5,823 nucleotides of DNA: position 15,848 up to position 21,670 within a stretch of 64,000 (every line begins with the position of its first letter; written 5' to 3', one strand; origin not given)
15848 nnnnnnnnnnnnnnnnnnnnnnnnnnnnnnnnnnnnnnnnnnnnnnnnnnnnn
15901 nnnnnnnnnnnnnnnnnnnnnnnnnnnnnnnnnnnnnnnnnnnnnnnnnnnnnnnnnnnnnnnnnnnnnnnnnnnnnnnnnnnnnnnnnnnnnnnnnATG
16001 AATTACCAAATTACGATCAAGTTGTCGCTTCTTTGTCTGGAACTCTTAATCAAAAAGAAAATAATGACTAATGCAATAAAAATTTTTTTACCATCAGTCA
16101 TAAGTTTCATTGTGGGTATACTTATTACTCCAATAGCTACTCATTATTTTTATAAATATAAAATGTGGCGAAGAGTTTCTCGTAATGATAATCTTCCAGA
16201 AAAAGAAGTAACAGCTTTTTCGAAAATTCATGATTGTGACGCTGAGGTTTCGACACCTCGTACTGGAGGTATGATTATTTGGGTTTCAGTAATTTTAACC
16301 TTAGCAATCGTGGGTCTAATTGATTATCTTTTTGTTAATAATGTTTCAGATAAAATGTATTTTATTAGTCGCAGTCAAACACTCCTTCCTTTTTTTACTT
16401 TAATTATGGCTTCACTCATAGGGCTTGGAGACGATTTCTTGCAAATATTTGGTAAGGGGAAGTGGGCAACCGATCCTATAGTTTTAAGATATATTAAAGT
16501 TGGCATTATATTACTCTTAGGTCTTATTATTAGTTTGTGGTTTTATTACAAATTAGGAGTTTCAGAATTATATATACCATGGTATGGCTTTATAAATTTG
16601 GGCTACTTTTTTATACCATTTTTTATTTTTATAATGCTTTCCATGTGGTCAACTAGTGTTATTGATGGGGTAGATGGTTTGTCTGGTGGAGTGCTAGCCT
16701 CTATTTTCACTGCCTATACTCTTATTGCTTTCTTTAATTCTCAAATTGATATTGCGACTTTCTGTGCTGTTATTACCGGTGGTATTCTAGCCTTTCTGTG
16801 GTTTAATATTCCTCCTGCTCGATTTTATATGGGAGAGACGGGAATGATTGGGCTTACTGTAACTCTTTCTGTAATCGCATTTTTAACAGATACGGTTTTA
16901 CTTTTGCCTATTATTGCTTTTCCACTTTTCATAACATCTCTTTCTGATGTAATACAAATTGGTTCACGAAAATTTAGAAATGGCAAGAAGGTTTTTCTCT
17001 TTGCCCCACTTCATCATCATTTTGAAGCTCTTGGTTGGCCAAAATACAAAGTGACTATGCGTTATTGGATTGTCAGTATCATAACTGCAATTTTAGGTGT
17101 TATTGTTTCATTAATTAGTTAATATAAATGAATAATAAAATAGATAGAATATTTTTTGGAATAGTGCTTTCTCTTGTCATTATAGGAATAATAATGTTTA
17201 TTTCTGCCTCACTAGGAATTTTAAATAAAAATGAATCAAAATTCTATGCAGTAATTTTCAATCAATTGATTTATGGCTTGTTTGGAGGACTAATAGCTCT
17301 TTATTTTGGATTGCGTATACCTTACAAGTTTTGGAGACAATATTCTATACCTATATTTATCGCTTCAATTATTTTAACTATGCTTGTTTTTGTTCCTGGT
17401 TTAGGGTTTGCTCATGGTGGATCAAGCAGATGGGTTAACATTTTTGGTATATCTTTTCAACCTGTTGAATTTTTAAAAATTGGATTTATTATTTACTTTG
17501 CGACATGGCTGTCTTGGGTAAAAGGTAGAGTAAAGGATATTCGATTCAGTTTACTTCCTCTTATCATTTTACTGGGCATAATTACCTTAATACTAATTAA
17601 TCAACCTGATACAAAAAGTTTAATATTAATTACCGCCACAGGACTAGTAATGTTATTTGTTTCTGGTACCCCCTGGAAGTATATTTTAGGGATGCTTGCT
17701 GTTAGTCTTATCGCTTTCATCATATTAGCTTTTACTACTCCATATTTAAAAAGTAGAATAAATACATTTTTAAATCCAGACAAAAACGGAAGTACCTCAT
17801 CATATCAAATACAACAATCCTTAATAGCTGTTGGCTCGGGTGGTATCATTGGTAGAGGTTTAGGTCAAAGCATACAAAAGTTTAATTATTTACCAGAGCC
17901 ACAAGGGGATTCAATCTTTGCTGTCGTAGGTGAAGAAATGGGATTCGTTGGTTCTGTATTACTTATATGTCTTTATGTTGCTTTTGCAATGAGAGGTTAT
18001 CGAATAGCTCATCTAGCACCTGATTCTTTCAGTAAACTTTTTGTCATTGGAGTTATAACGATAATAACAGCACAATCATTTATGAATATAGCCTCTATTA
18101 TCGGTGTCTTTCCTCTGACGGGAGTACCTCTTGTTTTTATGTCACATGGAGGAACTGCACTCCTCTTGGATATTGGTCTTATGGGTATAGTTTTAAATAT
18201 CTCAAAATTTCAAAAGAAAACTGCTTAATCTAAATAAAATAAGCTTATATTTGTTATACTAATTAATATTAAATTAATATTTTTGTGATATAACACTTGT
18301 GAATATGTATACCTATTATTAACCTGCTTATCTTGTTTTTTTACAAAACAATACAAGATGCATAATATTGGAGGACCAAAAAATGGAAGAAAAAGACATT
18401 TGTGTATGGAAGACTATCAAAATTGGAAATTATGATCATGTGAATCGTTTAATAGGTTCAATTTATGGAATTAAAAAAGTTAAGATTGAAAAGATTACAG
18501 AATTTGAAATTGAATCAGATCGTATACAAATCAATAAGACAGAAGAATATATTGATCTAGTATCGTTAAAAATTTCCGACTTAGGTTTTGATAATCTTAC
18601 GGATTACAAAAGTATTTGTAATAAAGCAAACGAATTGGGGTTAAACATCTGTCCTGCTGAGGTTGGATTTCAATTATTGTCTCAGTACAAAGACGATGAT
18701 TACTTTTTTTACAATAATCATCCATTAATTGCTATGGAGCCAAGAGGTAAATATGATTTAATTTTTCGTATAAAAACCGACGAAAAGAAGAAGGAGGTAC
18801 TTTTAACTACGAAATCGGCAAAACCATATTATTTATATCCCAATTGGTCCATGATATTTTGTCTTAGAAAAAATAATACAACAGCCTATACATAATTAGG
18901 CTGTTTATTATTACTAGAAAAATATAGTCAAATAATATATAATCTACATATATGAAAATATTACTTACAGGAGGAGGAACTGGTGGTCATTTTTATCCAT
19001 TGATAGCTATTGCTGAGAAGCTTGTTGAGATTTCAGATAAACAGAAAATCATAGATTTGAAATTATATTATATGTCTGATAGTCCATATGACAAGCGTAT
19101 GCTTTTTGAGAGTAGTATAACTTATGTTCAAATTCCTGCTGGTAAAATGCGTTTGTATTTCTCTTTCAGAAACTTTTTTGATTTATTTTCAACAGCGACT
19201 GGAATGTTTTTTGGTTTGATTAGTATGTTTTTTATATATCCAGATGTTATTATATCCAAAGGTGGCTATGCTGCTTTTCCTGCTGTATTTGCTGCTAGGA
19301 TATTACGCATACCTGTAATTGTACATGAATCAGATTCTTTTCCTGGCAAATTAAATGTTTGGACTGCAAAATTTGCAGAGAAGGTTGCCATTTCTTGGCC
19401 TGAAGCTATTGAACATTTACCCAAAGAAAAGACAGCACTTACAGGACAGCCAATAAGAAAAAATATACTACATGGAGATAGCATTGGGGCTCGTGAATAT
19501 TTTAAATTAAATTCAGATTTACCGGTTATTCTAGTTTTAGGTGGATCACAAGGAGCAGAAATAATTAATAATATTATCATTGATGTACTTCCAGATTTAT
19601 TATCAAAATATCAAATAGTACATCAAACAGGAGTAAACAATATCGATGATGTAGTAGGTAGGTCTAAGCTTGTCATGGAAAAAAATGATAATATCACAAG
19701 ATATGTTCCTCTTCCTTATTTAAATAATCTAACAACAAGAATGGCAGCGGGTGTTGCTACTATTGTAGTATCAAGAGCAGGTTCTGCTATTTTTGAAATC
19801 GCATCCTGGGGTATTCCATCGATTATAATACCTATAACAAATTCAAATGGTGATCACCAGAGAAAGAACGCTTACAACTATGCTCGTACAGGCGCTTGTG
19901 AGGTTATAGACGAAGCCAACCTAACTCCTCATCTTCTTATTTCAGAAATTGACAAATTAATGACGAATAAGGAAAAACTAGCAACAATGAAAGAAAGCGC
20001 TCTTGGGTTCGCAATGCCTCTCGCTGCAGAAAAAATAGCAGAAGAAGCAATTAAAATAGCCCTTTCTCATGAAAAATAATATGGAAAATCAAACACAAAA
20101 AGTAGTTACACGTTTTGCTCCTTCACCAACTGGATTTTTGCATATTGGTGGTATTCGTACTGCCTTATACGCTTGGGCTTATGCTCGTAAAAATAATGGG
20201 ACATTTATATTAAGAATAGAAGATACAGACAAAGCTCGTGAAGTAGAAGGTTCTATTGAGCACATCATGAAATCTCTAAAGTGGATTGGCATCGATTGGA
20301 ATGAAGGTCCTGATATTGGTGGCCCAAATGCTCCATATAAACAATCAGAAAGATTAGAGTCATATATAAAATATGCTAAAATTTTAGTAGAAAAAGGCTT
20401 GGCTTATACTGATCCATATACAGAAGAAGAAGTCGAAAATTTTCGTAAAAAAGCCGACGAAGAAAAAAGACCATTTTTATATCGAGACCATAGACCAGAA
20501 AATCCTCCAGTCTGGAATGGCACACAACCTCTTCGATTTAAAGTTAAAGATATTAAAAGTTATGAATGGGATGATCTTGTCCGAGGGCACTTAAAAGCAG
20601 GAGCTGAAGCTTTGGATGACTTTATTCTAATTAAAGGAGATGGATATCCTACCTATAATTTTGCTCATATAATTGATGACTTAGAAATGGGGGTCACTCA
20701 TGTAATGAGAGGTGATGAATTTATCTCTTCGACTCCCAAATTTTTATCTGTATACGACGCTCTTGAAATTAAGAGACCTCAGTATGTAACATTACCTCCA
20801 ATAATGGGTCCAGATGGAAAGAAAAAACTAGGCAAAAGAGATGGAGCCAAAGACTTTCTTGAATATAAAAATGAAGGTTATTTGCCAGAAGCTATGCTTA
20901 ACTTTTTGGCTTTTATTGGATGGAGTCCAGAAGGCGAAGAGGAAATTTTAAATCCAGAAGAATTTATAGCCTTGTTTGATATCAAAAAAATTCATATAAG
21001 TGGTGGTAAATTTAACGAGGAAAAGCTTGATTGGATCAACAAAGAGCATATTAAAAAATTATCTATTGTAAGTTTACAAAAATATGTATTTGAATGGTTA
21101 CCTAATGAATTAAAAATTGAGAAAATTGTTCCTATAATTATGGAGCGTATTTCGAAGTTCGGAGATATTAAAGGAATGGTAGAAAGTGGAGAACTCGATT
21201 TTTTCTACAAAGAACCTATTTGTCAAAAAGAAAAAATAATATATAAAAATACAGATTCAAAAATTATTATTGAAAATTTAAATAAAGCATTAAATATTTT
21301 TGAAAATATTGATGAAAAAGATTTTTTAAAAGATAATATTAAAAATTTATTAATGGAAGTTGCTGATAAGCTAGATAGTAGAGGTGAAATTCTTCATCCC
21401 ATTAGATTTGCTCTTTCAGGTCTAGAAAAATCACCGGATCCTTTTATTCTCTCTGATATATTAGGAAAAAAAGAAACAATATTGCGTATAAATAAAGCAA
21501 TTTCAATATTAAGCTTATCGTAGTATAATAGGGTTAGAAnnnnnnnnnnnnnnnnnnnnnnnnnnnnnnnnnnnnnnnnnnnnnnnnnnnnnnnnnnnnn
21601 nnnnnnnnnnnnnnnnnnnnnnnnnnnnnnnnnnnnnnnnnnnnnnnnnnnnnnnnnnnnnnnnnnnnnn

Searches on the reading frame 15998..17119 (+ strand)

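Call 49: search_protein_families(library=pfam, proteins=[window:15998-17119:+])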
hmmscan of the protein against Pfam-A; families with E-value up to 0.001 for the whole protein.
window:15998-17119:+ (374 aa): 1 family
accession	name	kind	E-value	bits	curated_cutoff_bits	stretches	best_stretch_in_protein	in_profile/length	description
PF00953.26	Glycos_transf_4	-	6.5e-18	65.7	27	1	132-295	5-157/160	Glycosyl transferase family 4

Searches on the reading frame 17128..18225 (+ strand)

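Call 49: search_protein_families(library=pfam, proteins=[window:17128-18225:+])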
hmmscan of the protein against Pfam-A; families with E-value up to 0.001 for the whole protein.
window:17128-18225:+ (366 aa): 1 family
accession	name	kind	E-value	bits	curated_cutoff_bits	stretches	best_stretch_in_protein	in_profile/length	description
PF01098.24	FTSW_RODA_SPOVE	-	5.6e-93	312.2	26.4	1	8-363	3-355/356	Cell cycle protein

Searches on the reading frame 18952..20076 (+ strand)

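Call 49: search_protein_families(library=pfam, proteins=[window:18952-20076:+])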
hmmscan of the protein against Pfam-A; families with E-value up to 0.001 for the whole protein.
window:18952-20076:+ (375 aa): 2 families
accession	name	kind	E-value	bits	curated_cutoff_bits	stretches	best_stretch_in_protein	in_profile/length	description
PF04101.22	Glyco_tran_28_C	-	2.5e-33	115.9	22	1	192-360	1-164/166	Glycosyltransferase family 28 C-terminal domain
PF03033.26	Glyco_transf_28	-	2e-27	96.4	26.2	1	3-147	1-139/139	Glycosyltransferase family 28 N-terminal domain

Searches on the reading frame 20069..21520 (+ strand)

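Call 49: search_protein_families(library=pfam, proteins=[window:20069-21520:+])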
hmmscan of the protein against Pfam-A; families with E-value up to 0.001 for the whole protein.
window:20069-21520:+ (484 aa): 2 families
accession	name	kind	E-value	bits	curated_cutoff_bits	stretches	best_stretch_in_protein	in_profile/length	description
PF00749.27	tRNA-synt_1c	-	7.6e-89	298.2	23.4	1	11-322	1-314/314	tRNA synthetases class I (E and Q), catalytic domain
PF19269.4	Anticodon_2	-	6.6e-19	69.1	23.6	1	343-478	10-141/141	Anticodon binding domain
